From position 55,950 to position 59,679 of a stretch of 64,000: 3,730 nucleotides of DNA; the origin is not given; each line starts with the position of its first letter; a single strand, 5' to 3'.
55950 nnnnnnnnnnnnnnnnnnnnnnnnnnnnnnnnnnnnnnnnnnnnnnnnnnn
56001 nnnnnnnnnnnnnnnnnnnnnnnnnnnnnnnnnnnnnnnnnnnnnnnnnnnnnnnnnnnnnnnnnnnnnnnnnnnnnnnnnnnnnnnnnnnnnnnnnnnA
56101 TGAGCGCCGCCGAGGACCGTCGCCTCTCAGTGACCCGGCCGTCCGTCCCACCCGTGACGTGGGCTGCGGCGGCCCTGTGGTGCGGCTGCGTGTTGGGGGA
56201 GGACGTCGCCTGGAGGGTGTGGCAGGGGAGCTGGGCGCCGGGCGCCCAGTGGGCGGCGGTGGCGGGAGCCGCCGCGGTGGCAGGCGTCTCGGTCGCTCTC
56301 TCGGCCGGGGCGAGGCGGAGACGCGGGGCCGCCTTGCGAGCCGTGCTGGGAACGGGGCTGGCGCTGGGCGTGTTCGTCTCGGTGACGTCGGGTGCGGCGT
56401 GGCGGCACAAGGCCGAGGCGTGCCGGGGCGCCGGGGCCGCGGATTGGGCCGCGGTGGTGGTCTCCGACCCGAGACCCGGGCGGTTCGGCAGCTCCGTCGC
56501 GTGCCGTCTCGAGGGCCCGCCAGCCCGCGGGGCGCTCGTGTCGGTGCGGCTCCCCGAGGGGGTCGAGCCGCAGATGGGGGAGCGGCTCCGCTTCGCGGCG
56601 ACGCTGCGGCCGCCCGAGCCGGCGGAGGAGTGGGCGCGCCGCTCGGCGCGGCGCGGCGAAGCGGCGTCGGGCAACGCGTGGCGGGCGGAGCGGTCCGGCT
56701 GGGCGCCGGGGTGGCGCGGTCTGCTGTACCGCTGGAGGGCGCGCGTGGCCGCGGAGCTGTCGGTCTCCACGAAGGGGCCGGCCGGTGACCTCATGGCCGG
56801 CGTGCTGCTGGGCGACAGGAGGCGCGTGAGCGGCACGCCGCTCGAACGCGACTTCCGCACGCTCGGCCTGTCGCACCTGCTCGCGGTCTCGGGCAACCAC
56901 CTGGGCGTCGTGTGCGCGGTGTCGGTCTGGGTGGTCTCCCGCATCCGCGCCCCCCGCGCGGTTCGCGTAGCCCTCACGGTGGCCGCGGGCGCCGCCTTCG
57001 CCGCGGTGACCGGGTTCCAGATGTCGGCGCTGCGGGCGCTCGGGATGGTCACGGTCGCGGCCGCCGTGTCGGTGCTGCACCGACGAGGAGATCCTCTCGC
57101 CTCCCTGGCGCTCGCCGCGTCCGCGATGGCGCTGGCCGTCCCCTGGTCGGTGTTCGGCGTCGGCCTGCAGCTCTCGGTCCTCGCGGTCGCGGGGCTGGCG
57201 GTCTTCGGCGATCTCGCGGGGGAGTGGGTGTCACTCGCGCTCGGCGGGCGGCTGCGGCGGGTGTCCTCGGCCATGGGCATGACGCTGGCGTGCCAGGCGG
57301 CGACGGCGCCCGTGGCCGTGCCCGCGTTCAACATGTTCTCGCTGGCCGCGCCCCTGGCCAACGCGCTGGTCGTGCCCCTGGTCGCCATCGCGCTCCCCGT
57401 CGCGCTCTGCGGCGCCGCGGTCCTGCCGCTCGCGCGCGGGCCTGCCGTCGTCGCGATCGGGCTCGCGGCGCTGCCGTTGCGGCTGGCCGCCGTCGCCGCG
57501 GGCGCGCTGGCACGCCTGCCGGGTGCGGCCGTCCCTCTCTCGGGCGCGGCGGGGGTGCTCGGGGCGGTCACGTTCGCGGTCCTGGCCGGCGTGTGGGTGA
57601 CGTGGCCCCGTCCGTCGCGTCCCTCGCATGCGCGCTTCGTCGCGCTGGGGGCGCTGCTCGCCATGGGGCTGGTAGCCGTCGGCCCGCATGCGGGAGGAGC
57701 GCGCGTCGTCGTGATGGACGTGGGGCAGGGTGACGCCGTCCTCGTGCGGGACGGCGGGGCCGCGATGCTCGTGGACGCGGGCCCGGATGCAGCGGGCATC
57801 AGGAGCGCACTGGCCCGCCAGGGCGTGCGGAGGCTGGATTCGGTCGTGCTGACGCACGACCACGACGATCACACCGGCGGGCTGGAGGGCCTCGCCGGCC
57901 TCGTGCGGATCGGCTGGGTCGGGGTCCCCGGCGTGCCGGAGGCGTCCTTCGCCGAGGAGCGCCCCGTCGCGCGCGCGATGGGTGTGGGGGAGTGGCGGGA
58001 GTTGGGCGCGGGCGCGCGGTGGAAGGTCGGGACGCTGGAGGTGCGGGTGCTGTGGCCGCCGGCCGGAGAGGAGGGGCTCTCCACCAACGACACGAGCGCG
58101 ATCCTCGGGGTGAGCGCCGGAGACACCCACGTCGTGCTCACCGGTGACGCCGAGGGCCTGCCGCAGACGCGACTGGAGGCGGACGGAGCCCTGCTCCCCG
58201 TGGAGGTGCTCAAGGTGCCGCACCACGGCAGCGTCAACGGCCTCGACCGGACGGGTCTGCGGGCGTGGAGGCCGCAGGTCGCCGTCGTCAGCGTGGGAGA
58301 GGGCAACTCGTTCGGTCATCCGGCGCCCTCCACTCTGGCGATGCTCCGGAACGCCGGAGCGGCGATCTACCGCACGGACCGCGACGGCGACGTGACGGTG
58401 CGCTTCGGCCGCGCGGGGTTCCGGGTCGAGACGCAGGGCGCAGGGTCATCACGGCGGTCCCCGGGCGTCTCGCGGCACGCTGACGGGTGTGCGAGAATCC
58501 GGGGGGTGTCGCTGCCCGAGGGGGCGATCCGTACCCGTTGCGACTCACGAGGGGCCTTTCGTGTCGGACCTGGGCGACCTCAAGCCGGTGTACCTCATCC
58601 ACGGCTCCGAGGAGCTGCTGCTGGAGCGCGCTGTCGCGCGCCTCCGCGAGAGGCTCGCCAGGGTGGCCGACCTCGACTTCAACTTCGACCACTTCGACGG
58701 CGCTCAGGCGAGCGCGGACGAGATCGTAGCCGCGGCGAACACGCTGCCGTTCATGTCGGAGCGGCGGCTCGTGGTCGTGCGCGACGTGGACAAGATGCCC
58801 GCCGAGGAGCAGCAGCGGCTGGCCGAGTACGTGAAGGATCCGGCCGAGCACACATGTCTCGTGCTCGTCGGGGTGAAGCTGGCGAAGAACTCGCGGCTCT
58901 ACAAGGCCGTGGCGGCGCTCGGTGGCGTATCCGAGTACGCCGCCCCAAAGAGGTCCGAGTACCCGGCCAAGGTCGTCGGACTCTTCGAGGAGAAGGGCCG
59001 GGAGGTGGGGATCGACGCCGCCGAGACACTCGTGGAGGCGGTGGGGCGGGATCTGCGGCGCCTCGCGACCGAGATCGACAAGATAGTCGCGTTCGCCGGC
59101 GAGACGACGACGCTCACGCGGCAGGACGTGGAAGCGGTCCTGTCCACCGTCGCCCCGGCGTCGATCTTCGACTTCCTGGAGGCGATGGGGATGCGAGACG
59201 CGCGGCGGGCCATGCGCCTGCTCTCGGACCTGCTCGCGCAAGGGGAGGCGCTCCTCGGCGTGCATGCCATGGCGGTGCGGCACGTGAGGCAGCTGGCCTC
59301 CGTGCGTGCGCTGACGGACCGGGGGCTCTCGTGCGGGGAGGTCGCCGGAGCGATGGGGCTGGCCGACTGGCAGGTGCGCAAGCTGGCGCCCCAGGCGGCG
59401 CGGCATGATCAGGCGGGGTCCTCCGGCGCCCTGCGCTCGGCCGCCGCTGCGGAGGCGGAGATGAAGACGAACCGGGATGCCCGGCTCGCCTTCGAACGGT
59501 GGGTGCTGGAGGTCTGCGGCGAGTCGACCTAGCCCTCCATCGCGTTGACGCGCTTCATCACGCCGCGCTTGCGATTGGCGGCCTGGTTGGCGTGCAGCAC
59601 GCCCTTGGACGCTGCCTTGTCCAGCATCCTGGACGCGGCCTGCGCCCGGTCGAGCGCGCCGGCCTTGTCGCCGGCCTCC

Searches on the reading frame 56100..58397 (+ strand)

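Call 97: search_protein_families(library=pfam, proteins=[window:56100-58397:+], max_evalue=0.01)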
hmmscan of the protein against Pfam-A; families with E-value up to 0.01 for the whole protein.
window:56100-58397:+ (766 aa): 5 families
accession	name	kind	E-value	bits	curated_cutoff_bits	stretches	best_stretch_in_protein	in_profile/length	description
PF03772.21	Competence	-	3.9e-45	154.7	23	1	236-502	2-267/270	Competence protein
PF00753.33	Lactamase_B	-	6e-20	72.5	22.7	1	540-733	2-195/196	Metallo-beta-lactamase superfamily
PF12706.13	Lactamase_B_2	-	5.3e-10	39.7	27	1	557-690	4-149/200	Beta-lactamase superfamily domain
PF25281.1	MBL_MAP1B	-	0.00055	19.5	37.6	1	538-598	25-84/279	MAP1B MBL-like domain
PF13567.11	DUF4131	-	0.0045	17.1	31.6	1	55-175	6-136/165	Domain of unknown function (DUF4131)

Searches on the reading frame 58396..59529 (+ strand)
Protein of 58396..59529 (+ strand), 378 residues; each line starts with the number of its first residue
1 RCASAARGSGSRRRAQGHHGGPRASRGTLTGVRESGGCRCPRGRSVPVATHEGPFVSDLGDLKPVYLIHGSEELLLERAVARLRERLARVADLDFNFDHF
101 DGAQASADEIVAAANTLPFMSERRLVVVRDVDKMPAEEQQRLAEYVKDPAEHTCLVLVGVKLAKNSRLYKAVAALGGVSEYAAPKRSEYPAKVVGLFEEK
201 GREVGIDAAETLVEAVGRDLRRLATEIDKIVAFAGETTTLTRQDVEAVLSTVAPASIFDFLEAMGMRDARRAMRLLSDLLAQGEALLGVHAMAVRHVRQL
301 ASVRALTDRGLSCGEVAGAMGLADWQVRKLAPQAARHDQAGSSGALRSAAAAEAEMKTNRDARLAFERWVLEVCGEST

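Call 8: search_protein_families(library=pfam, proteins=[window:58396-59529:+], max_evalue=0.01)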
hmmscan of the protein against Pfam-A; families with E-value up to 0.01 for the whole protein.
window:58396-59529:+ (378 aa): 2 families
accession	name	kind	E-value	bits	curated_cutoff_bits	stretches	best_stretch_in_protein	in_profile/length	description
PF21694.2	DNA_pol3_delta_C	-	6.3e-18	65.4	27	1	256-372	3-120/121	DNA polymerase III delta subunit, C-terminal domain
PF06144.19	DNA_pol3_delta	-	8e-18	65.1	21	1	66-172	1-114/124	DNA polymerase III, delta subunit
